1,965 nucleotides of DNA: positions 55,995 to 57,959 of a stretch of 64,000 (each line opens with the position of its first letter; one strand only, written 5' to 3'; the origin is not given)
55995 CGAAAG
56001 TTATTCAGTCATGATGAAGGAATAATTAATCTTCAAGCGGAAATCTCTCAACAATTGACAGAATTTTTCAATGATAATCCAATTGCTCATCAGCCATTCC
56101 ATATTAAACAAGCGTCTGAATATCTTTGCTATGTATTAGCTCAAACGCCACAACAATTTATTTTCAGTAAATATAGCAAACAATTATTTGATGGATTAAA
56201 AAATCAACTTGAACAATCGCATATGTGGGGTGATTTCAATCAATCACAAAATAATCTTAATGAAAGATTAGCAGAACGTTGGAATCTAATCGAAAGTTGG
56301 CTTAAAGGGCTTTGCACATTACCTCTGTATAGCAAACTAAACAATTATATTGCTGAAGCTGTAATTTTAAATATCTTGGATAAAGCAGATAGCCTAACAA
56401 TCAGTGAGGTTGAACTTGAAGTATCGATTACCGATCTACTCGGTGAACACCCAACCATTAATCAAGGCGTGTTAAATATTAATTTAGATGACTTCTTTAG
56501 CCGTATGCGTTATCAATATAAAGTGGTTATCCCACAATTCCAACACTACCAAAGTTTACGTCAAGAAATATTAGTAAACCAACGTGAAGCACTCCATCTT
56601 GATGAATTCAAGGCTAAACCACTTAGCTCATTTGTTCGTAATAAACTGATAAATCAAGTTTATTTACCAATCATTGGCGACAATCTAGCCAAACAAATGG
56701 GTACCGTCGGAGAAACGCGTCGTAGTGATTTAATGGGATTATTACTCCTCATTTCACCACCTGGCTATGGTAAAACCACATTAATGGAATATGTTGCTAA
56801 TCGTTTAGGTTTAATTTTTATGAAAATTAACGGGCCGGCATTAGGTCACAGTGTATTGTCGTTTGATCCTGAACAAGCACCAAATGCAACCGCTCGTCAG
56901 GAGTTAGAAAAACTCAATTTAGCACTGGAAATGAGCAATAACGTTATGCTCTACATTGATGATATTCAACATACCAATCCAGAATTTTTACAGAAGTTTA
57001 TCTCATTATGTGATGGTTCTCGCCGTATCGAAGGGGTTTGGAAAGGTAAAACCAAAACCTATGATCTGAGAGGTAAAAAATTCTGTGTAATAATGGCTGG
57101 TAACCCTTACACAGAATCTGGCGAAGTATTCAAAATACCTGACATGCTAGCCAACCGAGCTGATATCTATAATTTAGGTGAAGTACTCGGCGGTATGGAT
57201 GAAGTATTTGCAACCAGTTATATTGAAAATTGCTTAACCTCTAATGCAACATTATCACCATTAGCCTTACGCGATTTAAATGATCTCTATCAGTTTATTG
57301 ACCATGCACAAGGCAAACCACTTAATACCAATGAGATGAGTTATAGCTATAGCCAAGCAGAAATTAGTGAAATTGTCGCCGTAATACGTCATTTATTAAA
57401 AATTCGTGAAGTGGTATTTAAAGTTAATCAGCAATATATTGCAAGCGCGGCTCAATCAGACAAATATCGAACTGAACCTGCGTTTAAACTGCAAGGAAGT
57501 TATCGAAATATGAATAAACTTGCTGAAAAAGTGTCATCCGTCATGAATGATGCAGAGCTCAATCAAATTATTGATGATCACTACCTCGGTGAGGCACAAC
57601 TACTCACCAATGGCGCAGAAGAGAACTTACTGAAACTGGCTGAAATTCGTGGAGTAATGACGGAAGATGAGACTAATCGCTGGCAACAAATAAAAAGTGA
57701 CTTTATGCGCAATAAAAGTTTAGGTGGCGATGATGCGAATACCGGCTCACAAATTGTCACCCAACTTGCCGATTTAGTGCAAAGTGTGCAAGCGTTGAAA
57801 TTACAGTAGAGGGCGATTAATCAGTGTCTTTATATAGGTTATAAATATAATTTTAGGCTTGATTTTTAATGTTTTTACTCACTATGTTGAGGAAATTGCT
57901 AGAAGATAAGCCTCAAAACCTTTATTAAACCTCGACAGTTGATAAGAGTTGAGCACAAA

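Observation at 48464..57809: Co-oriented cluster: YjfI-like protein, PspA/IM30 (ESCRT-III-like), NfeD membrane protein, SPFH/flotillin and a 1644-aa AAA+ ATPase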

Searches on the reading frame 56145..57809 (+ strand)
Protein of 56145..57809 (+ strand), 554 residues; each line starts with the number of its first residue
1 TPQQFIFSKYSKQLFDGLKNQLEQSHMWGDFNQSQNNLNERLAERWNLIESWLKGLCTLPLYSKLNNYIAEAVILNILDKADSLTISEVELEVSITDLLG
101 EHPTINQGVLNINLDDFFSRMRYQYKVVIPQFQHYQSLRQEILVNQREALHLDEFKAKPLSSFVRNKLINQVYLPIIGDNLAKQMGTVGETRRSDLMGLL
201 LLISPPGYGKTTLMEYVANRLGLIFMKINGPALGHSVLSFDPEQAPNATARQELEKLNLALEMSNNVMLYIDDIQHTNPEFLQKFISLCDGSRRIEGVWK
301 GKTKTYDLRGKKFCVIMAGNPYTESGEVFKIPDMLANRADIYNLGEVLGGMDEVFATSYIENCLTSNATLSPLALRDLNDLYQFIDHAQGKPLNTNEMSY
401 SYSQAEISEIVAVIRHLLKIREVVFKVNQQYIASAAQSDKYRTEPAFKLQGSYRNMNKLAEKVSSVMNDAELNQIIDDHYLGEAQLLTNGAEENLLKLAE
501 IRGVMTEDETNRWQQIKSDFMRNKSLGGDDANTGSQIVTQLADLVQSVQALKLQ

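Call 69: predict_structure(alignment_id=A5)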
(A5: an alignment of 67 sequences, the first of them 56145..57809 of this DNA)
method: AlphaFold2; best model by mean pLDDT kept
length: 554 residues; sequences in the alignment: 67
mean_pLDDT: 91.5   pTM: 0.75
mean pLDDT of the five models: 91.5, 90.4, 88.9, 88.0, 86.7
residues with pLDDT >= 90: 422; 70-90: 107; 50-70: 23; < 50: 2
segments of 3 or more residues with pLDDT < 50: none
pLDDT, mean of each block of 10 residues (from residue 1): 76 95 96 94 96 96 92 87 83 91 90 88 95 97 93 91 86 92 77 70 90 95 96 96 97 97 96 96 92 93 94 95 84 92 87 94 95 94 97 95 97 98 96 89 93 95 97 97 92 97 97 97 80 68 81 78
secondary structure, 60 per line:
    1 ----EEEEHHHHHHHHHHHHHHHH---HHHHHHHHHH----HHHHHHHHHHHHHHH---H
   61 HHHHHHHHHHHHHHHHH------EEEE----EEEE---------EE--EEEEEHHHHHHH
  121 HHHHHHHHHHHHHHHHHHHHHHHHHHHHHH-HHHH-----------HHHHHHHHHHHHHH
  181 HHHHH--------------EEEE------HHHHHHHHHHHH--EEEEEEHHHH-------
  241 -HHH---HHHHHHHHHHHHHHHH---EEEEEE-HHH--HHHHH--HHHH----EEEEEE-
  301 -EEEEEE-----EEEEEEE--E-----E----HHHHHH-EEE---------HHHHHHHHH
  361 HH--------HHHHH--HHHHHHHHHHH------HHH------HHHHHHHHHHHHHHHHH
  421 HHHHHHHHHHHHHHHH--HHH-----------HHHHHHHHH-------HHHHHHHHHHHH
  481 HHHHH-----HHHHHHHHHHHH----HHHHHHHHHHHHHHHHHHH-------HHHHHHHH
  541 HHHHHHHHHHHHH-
elements in order: E5-8 H9-24 H28-37 H42-56 H60-77 E84-87 E92-95 E109-113 H114-150 H152-155 H167-185 E200-203 H210-221 E224-229 H230-233 H248-263 E267-272 H279-283 H286-289 E294-299 E302-307 E313-319 H333-338 E340-342 H352-362 H371-375 H378-388 H404-436 H453-461 H469-485 H491-502 H507-525 H533-553
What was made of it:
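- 52875..57809 (+): bacE ortholog: 1644-aa DUF3686-family AAA+ ATPase. Residues 2-51 form a helix, 57-417 a beta-propeller and 423-699 helical bundles. Residues 700-1090 were not modelled. The AAA+ module spans about residues 1280-1460 and is followed by a helical C-terminus. Call 69: AF2 model of residues 1091-1644, pLDDT 91.5.
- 56712..57254 (+): The AAA+ ATPase core within bacE (about residues 1280-1460), including a beta-hairpin between Walker B and sensor 1. Call 69: DSSP strands 294-299 and 302-307 of the model lie between the Walker B strand (267-272) and the sensor-1 strand (313-319).
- On Vps4 / classical-clade AAA+ (ESCRT-IV): Call 69: a hairpin lies between Walker B and sensor 1.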

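Call 72: fold_search(model_id=the predicted structure, library=pdb)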
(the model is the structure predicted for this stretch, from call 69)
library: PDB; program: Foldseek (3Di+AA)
matches with E <= 10: 1495; with E <= 0.001: 634
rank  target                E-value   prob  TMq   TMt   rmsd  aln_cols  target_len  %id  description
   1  8efv_B                2.3e-07  1.00  0.27  0.42  13.3       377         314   16  Structure of single homo-hexameric Holliday junction ATP-dependent DNA helicase RuvB motor (released 2023-05-10)
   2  6l1q_A                5.5e-07  1.00  0.28  0.52  12.5       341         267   13  Crystal structure of AfCbbQ2, a MoxR AAA+-ATPase and CbbQO-type Rubisco activase from Acidithiobacillus ferrooxidans (released 2019-12-18)
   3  9qh4_F                8.2e-07  1.00  0.29  0.56   8.9       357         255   11  NorQ hexamer from Paracoccus denitrificans (released 2026-03-25)
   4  9qh8_A                1.4e-06  1.00  0.30  0.58   8.4       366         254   12  reduced NorQ-NorD VWA domain complex from Paracoccus denitrificans (released 2026-03-25)
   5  8efy_B                1.4e-06  1.00  0.27  0.43  13.1       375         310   15  Structure of double homo-hexameric AAA+ ATPase RuvB motors (released 2023-05-10)
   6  9qh4_A                2.3e-06  1.00  0.28  0.55   8.5       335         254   13  NorQ hexamer from Paracoccus denitrificans (released 2026-03-25)
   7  8w0f_3                2.5e-06  1.00  0.22  0.19  23.6       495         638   10  Cryo-EM structure of a human MCM2-7 double hexamer on dsDNA (released 2024-10-02)
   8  9dx3_A                2.8e-06  1.00  0.25  0.40  13.2       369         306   17  EcRuvB 9-mer pre-assembly complex (released 2026-01-21)
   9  9gjw_7                2.8e-06  1.00  0.22  0.19  20.4       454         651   12  OCCM maturation intermediate stalled with an Arginine Finger mutation in Mcm2 (released 2025-03-05)
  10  8rig_7                2.8e-06  1.00  0.20  0.18  18.7       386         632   12  Cryo-EM structure of an MCM helicase single hexamer loaded onto dsDNA. (released 2025-01-01)
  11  8efv_A                3.1e-06  1.00  0.27  0.43  13.2       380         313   16  Structure of single homo-hexameric Holliday junction ATP-dependent DNA helicase RuvB motor (released 2023-05-10)
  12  4fdg_A                3.1e-06  1.00  0.20  0.18  17.3       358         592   11  Crystal Structure of an Archaeal MCM Filament (released 2013-03-06)
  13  1ixs_B                3.6e-06  1.00  0.24  0.38  12.8       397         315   14  Structure of RuvB complexed with RuvA domain III (released 2002-11-06)
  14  7plo_3                3.6e-06  1.00  0.20  0.18  19.4       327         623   13  H. sapiens replisome-CUL2/LRR1 complex (released 2021-11-10)
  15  9qh7_E                3.7e-06  1.00  0.30  0.60   7.2       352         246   12  NorQ in complex with NorD VWA domain steep staircase subset 1 from Paracoccus denitrificans (released 2026-03-25)
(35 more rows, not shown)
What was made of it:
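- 52875..57809 (+): Call 72: Foldseek finds RuvB, CbbQ/NorQ and MCM.
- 56712..57254 (+): Call 72 supports the clade assignment.
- On AAA+ ATPase superfamily: Calls 69 and 72: a confident model with AAA+ structural matches at E 2e-7.
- On Vps4 / classical-clade AAA+ (ESCRT-IV): Call 72: the top structural matches are RuvB, CbbQ/NorQ and MCM.
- The AAA+ fold matches RuvB, MoxR and MCM (call 72). The best structural match of the motor is RuvB (call 72).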
